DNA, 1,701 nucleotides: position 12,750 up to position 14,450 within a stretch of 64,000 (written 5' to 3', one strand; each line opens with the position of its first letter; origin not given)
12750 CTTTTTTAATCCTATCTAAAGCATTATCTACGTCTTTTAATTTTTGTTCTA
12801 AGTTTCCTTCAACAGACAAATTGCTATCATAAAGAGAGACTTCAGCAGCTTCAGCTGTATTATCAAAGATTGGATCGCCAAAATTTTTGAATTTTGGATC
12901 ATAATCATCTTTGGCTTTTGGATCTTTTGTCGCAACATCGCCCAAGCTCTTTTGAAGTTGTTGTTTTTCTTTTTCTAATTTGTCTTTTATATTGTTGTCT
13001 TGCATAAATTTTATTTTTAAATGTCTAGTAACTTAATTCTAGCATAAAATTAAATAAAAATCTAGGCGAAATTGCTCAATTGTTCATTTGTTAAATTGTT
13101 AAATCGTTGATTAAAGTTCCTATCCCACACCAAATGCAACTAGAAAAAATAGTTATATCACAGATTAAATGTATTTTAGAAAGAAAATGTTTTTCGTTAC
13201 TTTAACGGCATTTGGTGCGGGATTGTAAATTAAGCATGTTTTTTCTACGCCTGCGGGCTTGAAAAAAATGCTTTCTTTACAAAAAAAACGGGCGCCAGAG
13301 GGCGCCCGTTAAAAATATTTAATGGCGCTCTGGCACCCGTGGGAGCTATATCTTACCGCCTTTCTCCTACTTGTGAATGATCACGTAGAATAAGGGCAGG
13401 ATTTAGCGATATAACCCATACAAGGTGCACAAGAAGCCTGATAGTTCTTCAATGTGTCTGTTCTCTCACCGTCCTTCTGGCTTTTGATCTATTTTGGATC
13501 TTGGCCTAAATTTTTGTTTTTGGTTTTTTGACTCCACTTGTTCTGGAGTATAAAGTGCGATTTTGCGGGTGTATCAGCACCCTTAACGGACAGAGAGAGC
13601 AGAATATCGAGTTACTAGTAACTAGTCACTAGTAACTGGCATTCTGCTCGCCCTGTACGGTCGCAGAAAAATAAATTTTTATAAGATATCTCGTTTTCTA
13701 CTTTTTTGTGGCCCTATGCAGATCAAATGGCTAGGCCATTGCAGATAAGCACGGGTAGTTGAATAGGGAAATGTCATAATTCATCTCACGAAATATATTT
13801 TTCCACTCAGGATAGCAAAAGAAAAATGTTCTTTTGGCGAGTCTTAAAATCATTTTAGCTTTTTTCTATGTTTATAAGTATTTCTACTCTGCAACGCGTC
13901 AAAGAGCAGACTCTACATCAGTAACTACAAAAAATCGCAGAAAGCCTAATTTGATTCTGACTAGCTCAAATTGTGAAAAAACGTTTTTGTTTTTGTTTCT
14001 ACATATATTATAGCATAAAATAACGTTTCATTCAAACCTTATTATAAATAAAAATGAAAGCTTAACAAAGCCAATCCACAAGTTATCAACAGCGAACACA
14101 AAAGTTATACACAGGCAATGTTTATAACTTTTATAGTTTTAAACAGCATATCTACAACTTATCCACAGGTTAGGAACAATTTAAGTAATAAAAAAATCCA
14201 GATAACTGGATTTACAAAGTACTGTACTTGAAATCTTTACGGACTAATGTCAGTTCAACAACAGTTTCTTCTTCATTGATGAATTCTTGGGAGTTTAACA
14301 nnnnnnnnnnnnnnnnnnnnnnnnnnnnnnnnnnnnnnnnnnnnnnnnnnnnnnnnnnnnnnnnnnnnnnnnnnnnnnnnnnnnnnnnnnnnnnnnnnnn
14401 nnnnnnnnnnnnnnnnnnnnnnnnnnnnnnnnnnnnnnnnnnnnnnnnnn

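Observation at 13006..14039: ORF-free 1.0 kb segment with terminator pair and structured, GC-richer core: candidate ncRNA of undetermined class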

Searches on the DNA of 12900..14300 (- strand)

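Call 4: search_rna_families(source=window, start=12900, end=14300, threshold=evalue, max_evalue=10, show_alignments=3)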
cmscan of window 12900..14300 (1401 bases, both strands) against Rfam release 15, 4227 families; matches with E-value up to 10: 20.
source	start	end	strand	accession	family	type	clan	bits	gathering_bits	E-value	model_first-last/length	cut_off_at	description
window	13191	13335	+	RF01470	rli38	Gene; sRNA;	-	27.1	49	0.32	1-150/150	no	Listeria sRNA rli38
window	14186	14259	-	RF02435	SpF41_sRNA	Gene; sRNA;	-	23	52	0.8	1-105/105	no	Streptococcus sRNA SpF41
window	13117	13228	-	RF04174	MIR4208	Gene; miRNA;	-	22.7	140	1.2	26-164/191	no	MIR4208 microRNA precursor family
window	13223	13320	+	RF02029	sraA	Gene; sRNA;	-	22.2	56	1.4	1-95/95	no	sraA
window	13591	13655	-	RF03659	MIR2871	Gene; miRNA;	-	21.5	99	0.44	1-118/118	no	MIR2871 microRNA precursor family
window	13969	14038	-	RF04295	mir-329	Gene; miRNA;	CL00149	20.8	76.8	0.2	1-80/80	no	mir-329 microRNA precursor family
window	13208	13312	+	RF02601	BASRCI337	Gene; sRNA;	-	20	229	0.029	1-191/191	no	Brucella sRNA CI337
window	13781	13922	-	RF01233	snoU109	Gene; snRNA; snoRNA; HACA-box;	-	19.1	43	4.5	1-134/134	no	Small nucleolar RNA U109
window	13281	13331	+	RF02420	Bp1_162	Gene; sRNA;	-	18.4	50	4.6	1-100/100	no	Burkholderia sRNA Bp1_Cand612_SIPHT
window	13235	13318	+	RF02059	STnc50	Gene; sRNA;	-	18.4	55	5.5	1-84/84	no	Salmonella enterica sRNA STnc40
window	13117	13229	-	RF03839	MIR2599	Gene; miRNA;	-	18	120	2.6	1-132/132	no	MIR2599 microRNA precursor family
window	13815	13832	-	RF00489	ctRNA_p42d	Gene; antisense;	-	17.6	50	1.5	1-46/46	no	ctRNA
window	13156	13310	+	RF02634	EF3314_EF3315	Gene; sRNA;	-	17.1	100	0.4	1-141/141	no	Enterococcus sRNA EF3314_EF3315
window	13274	13360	-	RF00558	L20_leader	Cis-reg; leader;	-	16.7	58.7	3.3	1-127/127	no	Ribosomal protein L20 leader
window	13274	13407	-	RF02502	Atu_C8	Gene; sRNA;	-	16.5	50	5.1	1-122/122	no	Rhizobiales sRNA Atu_C8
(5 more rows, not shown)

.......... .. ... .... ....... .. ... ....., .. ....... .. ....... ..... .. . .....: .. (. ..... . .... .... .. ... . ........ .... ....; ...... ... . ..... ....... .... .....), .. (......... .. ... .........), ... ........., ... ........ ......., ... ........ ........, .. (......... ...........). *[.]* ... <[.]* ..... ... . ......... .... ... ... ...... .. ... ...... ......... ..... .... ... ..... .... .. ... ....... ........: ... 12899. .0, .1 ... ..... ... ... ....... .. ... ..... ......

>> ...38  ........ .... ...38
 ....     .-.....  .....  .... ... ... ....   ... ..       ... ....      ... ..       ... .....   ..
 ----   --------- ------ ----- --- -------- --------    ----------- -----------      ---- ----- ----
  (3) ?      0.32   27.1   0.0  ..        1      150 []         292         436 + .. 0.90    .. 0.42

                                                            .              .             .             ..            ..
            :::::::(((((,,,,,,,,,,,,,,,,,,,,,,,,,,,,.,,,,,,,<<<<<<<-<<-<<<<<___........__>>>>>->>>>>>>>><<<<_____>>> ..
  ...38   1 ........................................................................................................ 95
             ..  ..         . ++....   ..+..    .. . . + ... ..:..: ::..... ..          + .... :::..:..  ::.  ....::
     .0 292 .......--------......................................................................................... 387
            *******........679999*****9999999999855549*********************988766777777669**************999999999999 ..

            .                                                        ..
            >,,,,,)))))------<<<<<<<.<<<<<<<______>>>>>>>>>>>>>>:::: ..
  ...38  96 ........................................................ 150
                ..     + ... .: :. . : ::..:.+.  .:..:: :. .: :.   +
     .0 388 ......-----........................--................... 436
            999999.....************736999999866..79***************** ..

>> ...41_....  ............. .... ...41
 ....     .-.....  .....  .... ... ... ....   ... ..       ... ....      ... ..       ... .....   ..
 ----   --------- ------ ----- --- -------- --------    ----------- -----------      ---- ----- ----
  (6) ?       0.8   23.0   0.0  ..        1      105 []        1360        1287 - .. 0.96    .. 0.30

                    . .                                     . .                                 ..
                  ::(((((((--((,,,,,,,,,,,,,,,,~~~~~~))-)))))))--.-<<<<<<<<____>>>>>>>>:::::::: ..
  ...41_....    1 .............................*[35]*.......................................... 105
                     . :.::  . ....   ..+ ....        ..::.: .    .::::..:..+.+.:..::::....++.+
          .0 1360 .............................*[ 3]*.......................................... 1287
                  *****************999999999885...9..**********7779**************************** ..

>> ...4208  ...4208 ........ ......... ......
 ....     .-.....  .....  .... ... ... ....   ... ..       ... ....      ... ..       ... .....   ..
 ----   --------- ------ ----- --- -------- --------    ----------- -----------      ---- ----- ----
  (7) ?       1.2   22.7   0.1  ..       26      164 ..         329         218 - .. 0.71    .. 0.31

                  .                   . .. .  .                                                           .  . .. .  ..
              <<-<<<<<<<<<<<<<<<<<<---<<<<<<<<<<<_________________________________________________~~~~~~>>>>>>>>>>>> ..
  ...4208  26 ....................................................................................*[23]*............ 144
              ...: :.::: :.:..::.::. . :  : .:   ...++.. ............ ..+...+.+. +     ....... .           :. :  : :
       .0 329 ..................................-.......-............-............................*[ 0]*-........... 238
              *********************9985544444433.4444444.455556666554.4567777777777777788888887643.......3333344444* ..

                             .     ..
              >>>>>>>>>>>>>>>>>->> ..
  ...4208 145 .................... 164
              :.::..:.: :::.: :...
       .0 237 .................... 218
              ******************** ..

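Call 69: build_rna_model(alignment_id=A7, structure=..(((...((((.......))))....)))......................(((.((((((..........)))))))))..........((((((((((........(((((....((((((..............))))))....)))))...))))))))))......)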
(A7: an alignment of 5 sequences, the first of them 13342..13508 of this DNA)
Model R1 built from alignment A7 (5 sequences, 172 columns); structure: as given.
model positions 168; base pairs 37; branch points 2; effective number of sequences 0.95; information 0.591 bits per position. Calibrated on 0.2 Mb of random sequence (short: E-values are rough).
structure used (alignment columns):
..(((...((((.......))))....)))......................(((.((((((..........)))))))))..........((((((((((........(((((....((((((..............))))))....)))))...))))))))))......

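Call 70: search_with_rna_model(model_id=R1, sources=[L031, L033, L035, L038, L037, L010, L003, window], max_evalue=10, show_alignments=5)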
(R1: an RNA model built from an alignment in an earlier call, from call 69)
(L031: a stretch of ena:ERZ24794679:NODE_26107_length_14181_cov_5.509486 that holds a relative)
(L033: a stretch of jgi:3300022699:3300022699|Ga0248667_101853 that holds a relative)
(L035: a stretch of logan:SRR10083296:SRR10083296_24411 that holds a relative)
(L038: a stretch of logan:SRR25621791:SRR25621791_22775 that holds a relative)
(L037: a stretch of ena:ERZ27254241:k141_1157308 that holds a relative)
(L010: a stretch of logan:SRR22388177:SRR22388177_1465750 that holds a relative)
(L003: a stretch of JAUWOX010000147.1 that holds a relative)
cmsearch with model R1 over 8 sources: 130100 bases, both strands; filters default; matches with E-value up to 10: 7.
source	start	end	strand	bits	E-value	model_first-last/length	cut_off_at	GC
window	13341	13508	-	211.7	3.8e-51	1-168/168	no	0.43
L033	8654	8794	+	19.9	0.0038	1-168/168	no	0.47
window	26110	26267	+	18.4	0.0094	1-168/168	no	0.39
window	13345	13407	+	13.2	0.18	94-164/168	no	0.43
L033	3791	3902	+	11.7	0.44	1-168/168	no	0.45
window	32150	32236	+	9.5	1.5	1-168/168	no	0.23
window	37415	37435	-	6.5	8.9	7-27/168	no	0.38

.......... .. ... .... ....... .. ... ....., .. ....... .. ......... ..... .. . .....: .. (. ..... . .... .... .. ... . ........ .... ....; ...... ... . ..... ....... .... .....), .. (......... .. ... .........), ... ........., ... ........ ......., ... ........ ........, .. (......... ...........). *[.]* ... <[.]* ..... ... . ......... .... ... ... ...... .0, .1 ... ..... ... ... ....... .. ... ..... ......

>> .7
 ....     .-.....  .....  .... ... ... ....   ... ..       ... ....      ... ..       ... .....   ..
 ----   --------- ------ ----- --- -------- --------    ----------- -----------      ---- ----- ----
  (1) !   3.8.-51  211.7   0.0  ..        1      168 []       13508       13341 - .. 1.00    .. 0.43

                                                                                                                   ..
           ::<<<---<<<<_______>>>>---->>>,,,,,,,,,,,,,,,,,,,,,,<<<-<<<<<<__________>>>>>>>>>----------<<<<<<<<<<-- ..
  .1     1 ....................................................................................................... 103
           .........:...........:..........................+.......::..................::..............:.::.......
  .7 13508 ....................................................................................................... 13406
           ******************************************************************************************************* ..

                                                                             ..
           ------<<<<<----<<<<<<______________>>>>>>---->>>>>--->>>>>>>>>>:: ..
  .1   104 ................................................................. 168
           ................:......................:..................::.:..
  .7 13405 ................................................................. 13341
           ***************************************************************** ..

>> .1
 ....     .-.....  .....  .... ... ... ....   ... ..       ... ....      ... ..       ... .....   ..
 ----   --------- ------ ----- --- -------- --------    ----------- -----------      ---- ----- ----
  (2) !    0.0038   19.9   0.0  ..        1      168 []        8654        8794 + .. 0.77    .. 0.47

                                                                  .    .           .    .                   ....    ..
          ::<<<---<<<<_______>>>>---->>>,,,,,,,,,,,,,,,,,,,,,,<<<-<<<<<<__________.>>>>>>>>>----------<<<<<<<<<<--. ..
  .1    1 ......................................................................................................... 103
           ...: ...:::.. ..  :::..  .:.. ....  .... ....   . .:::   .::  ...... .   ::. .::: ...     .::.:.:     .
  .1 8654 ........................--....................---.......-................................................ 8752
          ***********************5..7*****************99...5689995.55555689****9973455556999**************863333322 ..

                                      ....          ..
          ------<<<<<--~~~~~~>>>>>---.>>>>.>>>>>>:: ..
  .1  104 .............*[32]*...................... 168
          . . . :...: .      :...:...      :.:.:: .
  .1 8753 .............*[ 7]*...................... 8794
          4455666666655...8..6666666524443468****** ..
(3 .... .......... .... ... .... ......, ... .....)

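Call 71: search_with_rna_model(model_id=R1, sources=[L031, L033, L035, L038], max_evalue=10, filters=off, show_alignments=4)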
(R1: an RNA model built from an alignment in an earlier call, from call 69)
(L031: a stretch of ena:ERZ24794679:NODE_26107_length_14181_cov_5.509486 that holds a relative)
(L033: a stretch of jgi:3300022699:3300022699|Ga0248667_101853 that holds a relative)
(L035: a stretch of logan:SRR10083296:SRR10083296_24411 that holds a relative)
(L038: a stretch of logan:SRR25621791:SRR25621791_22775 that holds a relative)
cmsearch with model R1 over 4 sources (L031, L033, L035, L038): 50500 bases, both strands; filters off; matches with E-value up to 10: 16.
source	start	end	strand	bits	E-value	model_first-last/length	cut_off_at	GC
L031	8337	8515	+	22.2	0.00039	1-168/168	no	0.46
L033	8654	8794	+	19.9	0.0015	1-168/168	no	0.47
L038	7142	7288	+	15.5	0.019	1-168/168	no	0.44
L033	3791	3902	+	11.7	0.17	1-168/168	no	0.45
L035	10399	10532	-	11.7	0.17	1-168/168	no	0.37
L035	8141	8232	+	10.6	0.31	1-168/168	no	0.45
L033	998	1139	-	9.2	0.72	1-168/168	no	0.32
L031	2027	2144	-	7.7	1.7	1-168/168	no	0.41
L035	331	445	+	6.8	2.9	1-168/168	no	0.37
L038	6814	6919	+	6.6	3.1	1-168/168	no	0.27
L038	7027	7126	+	5.6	5.8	1-168/168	no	0.48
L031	13587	13608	-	5.4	6.3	6-27/168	no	0.32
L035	8424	8455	-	5.3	6.8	50-81/168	no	0.25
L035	8027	8126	+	5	8.1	1-168/168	no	0.44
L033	4836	4945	-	5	8.1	1-168/168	no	0.43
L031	10229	10358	+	4.8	8.9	1-168/168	no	0.32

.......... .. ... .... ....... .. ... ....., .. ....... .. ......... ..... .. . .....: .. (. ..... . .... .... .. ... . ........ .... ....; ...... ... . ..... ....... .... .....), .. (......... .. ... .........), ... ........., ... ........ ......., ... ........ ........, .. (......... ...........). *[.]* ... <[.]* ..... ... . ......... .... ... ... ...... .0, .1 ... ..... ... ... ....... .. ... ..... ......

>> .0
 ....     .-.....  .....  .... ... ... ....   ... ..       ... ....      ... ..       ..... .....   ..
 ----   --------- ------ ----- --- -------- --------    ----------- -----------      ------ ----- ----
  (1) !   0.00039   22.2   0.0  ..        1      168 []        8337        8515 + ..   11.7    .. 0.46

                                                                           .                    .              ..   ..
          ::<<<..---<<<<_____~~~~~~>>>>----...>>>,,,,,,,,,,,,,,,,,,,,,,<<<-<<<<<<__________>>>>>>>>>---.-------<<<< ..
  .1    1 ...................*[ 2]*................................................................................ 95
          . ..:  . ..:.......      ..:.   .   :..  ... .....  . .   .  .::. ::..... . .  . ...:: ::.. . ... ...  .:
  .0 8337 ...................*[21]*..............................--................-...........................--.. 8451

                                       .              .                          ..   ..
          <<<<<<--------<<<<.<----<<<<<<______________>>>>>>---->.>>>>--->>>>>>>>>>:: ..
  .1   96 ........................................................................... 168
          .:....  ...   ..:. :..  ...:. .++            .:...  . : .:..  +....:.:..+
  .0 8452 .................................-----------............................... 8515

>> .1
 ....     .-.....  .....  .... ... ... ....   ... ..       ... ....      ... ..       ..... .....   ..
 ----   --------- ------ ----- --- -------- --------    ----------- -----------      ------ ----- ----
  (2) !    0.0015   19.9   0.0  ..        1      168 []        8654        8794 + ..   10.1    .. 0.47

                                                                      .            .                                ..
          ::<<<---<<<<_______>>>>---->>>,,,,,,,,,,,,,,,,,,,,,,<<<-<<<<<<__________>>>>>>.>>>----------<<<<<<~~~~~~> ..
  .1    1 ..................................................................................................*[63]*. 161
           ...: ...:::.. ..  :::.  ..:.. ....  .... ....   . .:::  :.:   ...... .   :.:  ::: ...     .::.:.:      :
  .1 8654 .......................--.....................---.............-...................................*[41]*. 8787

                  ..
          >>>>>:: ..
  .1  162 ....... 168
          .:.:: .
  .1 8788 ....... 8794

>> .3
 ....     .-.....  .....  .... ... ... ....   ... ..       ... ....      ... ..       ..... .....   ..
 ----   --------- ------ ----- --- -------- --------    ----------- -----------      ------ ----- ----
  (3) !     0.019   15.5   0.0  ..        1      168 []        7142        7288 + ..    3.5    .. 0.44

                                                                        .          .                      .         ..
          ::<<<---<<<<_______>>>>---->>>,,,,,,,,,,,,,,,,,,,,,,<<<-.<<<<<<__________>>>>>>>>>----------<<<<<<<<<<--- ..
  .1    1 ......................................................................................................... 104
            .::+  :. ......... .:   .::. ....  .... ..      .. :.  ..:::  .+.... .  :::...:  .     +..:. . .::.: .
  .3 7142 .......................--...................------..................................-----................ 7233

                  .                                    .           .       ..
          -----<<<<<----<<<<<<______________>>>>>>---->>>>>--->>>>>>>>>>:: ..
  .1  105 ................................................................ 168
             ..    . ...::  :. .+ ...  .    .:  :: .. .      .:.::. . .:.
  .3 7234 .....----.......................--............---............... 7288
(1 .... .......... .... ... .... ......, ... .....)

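Call 72: search_with_rna_model(model_id=R1, sources=[L031, L033, L035, L038, L001, L002, L009, L032], max_evalue=0.06, filters=off, make_alignment=true)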
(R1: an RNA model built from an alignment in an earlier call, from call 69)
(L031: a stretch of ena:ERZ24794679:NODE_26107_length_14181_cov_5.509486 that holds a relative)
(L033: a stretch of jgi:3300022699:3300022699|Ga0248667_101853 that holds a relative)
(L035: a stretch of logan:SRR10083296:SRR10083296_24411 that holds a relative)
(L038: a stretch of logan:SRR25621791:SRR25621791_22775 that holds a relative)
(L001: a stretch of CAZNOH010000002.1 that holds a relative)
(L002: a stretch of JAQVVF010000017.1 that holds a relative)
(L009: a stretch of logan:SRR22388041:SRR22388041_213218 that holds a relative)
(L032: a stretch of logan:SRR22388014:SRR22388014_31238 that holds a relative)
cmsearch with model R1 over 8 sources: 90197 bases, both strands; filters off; matches with E-value up to 0.06: 9.
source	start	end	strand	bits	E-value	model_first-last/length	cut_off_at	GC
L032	3633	3800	+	211.2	3.6e-51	1-168/168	no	0.43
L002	10242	10408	+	205.4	1e-49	1-168/168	no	0.43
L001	10693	10859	+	201.9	7.5e-49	1-168/168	no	0.41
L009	4606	4760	+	175.4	3.1e-42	1-168/168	no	0.45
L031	8337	8515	+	22.2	0.0007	1-168/168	no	0.46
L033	8654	8794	+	19.9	0.0026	1-168/168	no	0.47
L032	3730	3882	-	19.2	0.0041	1-168/168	no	0.42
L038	7142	7288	+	15.5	0.034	1-168/168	no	0.44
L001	10782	10963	-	15.3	0.037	1-168/168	no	0.38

Alignment A8: 9 matches aligned to the model, 279 columns, each read 5' to 3' on its own strand. Consensus structure (alignment columns), stored with it:
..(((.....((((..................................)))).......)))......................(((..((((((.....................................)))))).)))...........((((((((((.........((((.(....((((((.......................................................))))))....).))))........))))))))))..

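Call 74: search_with_rna_model(model_id=R1, sources=[L031, L033, L035, L038, L002, L009], max_evalue=0.05, filters=off, make_alignment=true)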
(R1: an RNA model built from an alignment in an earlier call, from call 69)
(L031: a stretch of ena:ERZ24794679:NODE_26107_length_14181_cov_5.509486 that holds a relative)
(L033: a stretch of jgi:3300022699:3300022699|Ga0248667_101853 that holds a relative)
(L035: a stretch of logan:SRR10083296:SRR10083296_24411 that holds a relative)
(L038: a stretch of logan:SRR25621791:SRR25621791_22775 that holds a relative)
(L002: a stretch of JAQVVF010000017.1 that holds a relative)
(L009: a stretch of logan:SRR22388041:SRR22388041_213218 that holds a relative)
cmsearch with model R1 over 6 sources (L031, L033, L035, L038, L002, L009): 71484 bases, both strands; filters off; matches with E-value up to 0.05: 5.
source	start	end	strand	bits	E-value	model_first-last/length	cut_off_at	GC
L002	10242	10408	+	205.4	7.9e-50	1-168/168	no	0.43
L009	4606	4760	+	175.4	2.5e-42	1-168/168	no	0.45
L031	8337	8515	+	22.2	0.00056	1-168/168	no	0.46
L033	8654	8794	+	19.9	0.0021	1-168/168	no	0.47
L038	7142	7288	+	15.5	0.027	1-168/168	no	0.44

Alignment A9: 5 matches aligned to the model, 239 columns, each read 5' to 3' on its own strand. Consensus structure (alignment columns), stored with it:
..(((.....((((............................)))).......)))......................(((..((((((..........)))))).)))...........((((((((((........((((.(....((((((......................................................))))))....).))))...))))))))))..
